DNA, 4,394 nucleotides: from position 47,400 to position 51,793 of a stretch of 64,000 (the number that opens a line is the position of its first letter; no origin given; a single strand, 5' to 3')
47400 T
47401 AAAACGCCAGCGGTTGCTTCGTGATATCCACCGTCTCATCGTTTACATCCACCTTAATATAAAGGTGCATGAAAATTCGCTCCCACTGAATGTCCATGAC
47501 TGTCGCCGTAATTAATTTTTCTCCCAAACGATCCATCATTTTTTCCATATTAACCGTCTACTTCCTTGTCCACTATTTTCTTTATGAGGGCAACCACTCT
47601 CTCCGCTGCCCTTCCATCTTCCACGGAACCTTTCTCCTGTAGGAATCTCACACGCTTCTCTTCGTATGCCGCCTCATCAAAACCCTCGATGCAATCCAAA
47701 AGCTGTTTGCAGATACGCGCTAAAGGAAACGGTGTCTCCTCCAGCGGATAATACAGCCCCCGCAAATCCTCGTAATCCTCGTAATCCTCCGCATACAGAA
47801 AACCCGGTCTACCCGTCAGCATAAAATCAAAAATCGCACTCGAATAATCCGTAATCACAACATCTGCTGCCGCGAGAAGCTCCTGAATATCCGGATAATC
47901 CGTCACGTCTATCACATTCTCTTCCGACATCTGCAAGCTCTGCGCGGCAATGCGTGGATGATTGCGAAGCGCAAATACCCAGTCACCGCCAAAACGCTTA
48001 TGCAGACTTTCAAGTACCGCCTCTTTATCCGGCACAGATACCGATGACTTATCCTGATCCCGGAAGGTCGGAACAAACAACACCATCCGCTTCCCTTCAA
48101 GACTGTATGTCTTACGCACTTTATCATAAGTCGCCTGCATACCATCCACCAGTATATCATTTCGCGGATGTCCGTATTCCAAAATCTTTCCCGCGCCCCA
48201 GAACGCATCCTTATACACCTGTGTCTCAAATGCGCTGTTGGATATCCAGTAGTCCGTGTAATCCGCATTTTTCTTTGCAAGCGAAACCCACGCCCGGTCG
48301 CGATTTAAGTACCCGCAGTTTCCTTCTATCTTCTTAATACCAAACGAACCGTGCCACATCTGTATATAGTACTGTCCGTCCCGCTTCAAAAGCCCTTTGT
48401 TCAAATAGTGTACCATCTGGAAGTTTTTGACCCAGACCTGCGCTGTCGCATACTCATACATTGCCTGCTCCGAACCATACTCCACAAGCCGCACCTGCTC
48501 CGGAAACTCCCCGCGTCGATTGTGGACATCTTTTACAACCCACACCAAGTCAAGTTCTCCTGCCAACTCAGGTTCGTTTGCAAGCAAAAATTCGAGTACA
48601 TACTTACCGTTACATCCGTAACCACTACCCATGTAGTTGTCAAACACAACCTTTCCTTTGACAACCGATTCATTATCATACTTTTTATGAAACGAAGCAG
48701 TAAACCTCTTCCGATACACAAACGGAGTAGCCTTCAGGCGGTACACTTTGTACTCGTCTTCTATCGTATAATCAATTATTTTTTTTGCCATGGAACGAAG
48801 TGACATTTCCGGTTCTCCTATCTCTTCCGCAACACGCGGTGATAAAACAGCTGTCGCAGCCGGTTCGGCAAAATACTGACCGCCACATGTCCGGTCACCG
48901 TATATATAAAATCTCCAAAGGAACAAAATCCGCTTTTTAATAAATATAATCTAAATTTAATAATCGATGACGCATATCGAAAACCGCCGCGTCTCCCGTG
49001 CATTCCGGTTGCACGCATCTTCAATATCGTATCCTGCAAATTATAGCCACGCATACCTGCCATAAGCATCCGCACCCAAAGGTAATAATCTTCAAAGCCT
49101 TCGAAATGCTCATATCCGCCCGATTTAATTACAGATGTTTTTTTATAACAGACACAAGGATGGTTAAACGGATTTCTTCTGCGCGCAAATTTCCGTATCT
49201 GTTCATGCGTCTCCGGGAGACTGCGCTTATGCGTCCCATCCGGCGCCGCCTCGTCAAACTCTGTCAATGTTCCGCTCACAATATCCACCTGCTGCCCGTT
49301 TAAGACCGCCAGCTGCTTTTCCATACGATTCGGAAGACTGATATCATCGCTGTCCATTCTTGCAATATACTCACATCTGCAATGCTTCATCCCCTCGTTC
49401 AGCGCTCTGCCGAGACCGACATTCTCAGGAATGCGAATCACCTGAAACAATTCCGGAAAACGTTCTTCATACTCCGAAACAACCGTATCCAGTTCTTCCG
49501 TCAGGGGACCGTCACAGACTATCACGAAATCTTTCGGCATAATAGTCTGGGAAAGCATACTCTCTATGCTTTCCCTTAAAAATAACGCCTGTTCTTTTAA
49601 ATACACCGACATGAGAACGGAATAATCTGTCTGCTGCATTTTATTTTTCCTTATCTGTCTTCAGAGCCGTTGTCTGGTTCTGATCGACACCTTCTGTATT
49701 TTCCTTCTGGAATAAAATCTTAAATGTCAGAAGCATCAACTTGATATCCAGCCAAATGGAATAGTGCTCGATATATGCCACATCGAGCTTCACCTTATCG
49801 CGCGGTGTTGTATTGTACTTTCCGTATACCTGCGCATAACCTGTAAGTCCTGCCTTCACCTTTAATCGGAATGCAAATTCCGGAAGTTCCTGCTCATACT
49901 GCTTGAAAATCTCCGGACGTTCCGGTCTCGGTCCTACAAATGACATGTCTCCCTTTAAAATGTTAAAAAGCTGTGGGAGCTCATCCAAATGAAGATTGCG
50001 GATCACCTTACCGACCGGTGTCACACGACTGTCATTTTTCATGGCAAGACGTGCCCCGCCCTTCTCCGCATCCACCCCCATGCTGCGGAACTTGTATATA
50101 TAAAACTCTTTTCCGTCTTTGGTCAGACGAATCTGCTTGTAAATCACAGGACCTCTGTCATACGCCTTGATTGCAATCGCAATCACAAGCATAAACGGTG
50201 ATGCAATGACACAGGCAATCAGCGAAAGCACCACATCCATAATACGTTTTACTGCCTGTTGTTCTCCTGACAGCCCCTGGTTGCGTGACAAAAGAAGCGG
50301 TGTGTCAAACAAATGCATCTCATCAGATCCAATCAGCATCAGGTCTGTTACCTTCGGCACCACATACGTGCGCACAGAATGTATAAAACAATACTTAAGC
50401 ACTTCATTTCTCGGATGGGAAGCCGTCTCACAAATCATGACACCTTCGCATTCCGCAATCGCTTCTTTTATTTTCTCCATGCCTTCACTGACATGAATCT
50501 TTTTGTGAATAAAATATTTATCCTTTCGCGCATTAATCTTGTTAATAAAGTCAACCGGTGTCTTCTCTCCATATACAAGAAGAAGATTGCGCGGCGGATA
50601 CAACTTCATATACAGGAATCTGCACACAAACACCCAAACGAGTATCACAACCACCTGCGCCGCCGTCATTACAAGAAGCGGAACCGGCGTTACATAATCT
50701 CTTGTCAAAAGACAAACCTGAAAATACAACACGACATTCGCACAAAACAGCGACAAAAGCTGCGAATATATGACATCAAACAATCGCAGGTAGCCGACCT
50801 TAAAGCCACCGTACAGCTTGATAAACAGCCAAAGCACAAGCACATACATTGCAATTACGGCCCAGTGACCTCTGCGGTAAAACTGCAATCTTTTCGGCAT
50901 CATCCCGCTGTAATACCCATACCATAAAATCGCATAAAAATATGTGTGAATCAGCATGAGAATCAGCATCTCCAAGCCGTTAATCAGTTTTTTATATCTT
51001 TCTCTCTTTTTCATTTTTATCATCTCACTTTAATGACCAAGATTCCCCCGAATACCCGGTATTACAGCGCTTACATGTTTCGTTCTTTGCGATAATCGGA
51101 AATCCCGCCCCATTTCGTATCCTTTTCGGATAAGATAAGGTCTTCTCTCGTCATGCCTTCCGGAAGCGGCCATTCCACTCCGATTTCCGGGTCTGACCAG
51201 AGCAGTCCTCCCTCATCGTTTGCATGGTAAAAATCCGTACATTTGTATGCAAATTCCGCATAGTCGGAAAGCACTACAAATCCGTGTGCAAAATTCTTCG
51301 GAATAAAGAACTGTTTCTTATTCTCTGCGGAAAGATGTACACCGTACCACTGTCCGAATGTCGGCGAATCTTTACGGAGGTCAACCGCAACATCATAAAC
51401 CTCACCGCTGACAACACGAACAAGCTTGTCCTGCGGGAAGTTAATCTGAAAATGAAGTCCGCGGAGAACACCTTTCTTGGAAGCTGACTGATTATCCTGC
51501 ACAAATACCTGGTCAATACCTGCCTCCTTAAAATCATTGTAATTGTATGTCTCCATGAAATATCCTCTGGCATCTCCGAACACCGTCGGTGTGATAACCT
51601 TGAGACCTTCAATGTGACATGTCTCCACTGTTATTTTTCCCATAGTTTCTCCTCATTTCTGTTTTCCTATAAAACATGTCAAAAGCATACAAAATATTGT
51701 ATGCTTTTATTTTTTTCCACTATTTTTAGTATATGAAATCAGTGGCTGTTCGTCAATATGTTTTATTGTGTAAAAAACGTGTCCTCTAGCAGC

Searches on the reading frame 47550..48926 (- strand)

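Call 13: search_protein_families(library=pfam, proteins=[window:47550-48926:-], max_evalue=0.001)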
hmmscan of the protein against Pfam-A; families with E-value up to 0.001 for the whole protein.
window:47550-48926:- (458 aa): 1 family
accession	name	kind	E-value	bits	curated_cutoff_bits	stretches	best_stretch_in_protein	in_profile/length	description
PF04464.20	Glyphos_transf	-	2.2e-73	247.8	22.1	1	88-449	11-366/367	CDP-Glycerol:Poly(glycerophosphate) glycerophosphotransferase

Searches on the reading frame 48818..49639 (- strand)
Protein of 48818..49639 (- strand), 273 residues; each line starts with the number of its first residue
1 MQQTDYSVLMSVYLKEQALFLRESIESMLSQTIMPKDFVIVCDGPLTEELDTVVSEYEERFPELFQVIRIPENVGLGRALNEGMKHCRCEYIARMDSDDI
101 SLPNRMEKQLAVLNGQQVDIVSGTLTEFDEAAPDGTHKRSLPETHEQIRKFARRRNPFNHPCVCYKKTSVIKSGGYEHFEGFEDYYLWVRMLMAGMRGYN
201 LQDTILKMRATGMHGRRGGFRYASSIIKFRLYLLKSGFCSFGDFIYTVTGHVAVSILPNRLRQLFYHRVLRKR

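Call 13: search_protein_families(library=pfam, proteins=[window:48818-49639:-], max_evalue=0.001)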
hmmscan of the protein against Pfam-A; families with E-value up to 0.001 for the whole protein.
window:48818-49639:- (273 aa): 3 families
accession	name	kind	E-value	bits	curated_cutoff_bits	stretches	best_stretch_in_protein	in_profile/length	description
PF00535.33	Glycos_transf_2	-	6.5e-25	88.4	23.3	1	7-164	1-152/168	Glycosyl transferase family 2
PF13641.12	Glyco_tranf_2_3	-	1.2e-11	45.5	27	1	16-197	12-200/230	Glycosyltransferase like family 2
PF10111.15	Glyco_tranf_2_2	-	1.6e-07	31.6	27.3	1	7-116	1-109/276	Glycosyltransferase like family 2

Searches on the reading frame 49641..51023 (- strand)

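Call 13: search_protein_families(library=pfam, proteins=[window:49641-51023:-], max_evalue=0.001)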
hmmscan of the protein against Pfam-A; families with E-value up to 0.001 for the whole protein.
window:49641-51023:- (460 aa): 1 family
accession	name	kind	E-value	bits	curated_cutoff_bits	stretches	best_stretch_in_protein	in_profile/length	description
PF02397.22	Bac_transf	-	1.3e-67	227.3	27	1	259-438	1-178/179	Bacterial sugar transferase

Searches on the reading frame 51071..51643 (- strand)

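Call 13: search_protein_families(library=pfam, proteins=[window:51071-51643:-], max_evalue=0.001)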
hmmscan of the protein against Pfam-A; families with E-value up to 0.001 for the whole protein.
window:51071-51643:- (190 aa): 1 family
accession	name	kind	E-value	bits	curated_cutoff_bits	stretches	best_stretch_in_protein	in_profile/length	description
PF00908.23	dTDP_sugar_isom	-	1.1e-72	243.6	27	1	9-180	2-165/168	dTDP-4-dehydrorhamnose 3,5-epimerase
